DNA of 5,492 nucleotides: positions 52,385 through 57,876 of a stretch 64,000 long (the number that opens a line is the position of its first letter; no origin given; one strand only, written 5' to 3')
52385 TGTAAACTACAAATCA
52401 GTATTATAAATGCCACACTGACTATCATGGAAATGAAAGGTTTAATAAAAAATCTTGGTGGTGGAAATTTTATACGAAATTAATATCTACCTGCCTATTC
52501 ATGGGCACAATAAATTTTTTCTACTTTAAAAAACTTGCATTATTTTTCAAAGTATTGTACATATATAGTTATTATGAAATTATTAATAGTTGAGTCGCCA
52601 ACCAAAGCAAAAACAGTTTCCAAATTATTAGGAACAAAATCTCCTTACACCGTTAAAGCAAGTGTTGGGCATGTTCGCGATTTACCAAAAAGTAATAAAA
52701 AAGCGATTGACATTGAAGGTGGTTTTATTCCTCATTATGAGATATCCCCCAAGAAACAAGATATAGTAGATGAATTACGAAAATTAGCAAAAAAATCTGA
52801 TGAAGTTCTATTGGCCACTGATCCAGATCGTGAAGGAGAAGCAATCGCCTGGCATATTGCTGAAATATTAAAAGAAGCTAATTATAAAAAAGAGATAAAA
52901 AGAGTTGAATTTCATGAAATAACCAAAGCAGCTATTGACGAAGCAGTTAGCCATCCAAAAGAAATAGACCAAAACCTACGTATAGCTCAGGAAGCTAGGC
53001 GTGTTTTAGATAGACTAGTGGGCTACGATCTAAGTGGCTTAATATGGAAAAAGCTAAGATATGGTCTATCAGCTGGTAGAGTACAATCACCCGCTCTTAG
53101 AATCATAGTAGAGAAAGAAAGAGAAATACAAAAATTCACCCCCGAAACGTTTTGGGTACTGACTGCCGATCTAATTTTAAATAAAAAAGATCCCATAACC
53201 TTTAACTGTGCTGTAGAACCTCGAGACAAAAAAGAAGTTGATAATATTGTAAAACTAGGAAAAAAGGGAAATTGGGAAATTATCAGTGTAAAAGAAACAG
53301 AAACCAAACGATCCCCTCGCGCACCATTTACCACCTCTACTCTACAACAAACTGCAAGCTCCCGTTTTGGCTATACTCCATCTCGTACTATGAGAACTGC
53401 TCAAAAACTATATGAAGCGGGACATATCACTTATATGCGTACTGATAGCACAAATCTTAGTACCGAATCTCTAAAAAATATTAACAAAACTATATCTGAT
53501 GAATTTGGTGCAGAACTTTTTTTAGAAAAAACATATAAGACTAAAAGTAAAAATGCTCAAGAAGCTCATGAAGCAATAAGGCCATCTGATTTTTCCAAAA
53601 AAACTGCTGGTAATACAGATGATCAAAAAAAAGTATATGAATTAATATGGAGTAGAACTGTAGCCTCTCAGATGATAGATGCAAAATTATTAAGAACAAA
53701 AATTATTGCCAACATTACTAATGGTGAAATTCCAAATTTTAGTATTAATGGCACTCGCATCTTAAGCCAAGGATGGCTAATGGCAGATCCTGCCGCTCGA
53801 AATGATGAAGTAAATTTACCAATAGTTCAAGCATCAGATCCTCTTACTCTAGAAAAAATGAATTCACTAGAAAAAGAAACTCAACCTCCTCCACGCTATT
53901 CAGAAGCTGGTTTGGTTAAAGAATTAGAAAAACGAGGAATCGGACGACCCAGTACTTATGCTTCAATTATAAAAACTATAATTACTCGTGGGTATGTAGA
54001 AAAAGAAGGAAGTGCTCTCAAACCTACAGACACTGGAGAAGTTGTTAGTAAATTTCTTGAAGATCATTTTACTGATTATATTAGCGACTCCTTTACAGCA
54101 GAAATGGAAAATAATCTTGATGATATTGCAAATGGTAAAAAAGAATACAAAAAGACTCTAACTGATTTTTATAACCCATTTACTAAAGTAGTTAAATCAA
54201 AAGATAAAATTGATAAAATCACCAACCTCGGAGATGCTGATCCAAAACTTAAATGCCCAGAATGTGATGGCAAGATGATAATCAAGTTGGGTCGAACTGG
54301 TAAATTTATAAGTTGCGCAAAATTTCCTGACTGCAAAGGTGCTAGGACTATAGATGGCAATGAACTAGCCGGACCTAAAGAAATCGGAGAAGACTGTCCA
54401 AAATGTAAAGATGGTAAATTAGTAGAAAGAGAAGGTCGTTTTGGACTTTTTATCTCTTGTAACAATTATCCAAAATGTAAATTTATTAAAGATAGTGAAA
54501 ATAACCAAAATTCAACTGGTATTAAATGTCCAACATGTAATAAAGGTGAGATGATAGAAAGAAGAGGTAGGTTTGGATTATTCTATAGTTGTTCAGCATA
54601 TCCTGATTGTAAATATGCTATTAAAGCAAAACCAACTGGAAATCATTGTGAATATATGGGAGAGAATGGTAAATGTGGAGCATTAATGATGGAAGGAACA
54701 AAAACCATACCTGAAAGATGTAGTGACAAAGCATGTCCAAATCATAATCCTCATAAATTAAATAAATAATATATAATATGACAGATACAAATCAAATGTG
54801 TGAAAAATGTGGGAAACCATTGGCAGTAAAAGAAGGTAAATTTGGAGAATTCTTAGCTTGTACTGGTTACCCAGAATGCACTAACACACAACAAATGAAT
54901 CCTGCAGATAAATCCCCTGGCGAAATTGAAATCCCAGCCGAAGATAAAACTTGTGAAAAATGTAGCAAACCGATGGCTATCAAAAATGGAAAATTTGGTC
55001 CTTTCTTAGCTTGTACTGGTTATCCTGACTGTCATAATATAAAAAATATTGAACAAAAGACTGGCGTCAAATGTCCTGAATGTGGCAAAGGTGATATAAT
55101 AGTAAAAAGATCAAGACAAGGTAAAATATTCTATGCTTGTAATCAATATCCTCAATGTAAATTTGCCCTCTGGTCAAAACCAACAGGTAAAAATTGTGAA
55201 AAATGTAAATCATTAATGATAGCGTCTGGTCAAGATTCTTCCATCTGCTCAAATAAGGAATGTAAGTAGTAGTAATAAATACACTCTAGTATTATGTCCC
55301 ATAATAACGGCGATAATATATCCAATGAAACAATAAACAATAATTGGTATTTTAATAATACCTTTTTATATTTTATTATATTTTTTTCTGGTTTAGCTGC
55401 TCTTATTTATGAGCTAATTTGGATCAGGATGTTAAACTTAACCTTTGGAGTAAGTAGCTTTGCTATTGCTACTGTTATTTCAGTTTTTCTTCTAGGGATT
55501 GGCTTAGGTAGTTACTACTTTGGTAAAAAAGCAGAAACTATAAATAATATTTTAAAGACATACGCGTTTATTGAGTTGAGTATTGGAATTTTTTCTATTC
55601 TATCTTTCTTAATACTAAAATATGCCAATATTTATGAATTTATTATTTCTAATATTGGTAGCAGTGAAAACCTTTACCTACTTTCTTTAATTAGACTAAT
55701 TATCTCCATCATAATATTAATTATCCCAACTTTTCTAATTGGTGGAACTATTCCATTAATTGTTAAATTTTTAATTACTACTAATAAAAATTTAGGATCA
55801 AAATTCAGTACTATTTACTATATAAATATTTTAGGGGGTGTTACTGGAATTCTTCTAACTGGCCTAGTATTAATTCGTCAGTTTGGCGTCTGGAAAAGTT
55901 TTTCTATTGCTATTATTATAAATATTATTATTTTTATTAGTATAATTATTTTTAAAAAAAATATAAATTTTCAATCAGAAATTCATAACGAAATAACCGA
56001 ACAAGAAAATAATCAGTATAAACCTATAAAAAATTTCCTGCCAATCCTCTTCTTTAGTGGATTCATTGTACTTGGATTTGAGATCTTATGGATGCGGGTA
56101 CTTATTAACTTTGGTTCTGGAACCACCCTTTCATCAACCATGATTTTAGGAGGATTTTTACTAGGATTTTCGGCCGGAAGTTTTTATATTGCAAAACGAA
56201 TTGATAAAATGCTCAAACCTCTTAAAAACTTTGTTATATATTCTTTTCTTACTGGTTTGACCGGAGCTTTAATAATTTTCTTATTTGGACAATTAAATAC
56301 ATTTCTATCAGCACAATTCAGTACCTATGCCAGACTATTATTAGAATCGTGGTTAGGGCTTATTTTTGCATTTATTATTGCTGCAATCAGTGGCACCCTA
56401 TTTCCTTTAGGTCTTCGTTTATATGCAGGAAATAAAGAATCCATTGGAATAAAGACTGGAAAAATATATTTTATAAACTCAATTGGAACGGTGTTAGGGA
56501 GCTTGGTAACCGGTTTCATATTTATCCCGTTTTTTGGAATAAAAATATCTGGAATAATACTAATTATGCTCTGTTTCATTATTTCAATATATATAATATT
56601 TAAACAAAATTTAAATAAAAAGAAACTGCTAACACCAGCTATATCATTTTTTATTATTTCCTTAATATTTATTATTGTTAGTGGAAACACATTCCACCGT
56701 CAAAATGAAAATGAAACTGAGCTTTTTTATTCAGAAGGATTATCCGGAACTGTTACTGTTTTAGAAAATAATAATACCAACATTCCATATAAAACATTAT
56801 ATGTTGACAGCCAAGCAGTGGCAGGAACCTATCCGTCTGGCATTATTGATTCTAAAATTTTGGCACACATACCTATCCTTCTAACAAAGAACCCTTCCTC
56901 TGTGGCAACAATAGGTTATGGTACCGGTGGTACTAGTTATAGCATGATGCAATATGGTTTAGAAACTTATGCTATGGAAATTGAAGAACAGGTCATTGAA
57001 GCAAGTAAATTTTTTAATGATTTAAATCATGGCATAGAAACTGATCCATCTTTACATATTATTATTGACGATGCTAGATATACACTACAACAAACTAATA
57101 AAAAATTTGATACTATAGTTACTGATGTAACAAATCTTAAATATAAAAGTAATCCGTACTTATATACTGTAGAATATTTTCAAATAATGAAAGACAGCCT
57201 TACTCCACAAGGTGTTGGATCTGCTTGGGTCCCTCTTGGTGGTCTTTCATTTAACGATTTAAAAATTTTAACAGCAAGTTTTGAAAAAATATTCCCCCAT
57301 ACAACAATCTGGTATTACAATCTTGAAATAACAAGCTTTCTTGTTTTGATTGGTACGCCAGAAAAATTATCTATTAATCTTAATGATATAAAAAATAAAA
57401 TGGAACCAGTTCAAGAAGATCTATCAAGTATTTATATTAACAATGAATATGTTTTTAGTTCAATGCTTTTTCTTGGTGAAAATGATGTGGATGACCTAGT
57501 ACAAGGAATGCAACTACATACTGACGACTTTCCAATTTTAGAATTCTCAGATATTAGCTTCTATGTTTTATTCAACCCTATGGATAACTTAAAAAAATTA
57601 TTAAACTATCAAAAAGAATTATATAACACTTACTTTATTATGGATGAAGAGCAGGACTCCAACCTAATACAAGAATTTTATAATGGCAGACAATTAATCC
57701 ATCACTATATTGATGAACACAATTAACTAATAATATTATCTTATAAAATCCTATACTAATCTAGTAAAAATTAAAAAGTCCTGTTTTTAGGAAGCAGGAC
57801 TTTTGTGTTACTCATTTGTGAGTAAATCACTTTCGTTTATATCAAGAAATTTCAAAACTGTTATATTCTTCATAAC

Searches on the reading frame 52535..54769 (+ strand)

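Call 26: search_protein_families(library=pfam, proteins=[window:52535-54769:+])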
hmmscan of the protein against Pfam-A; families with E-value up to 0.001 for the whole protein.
window:52535-54769:+ (744 aa): 4 families
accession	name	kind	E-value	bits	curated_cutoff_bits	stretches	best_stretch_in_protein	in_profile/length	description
PF01131.25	Topoisom_bac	-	4.4e-122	408.5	35.1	1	144-542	2-410/411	DNA topoisomerase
PF01396.24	Zn_ribbon_Top1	-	1.7e-40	137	32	3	618-656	1-38/39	Topoisomerase DNA binding C4 zinc finger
PF01751.28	Toprim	-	2.6e-23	82.4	23.1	1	16-129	2-96/96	Toprim domain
PF13662.12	Toprim_4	-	8.4e-06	26.4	25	1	57-118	23-78/85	Toprim domain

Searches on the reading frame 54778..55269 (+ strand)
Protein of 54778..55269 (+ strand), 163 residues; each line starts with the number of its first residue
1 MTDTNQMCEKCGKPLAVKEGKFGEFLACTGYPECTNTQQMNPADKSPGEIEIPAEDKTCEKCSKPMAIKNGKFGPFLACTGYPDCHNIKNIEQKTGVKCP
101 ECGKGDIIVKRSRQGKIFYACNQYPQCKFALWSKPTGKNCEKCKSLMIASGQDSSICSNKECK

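Call 26: search_protein_families(library=pfam, proteins=[window:54778-55269:+])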
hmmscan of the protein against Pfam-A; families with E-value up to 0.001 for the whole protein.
window:54778-55269:+ (163 aa): 2 families
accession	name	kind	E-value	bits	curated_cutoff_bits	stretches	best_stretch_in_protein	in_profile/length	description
PF01396.24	Zn_ribbon_Top1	-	1.1e-42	144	32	3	96-135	1-38/39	Topoisomerase DNA binding C4 zinc finger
PF13368.11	Toprim_C_rpt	-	0.0004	20.7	22.3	0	64-79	6-21/57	Topoisomerase C-terminal repeat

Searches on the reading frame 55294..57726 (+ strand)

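Call 26: search_protein_families(library=pfam, proteins=[window:55294-57726:+])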
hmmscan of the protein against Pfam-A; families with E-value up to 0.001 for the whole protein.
window:55294-57726:+ (810 aa): 1 family
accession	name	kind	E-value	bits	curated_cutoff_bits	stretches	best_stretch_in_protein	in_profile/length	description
PF01564.23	Spermine_synth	-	6.5e-15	55.6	22.9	1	520-641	5-127/186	Spermine/spermidine synthase domain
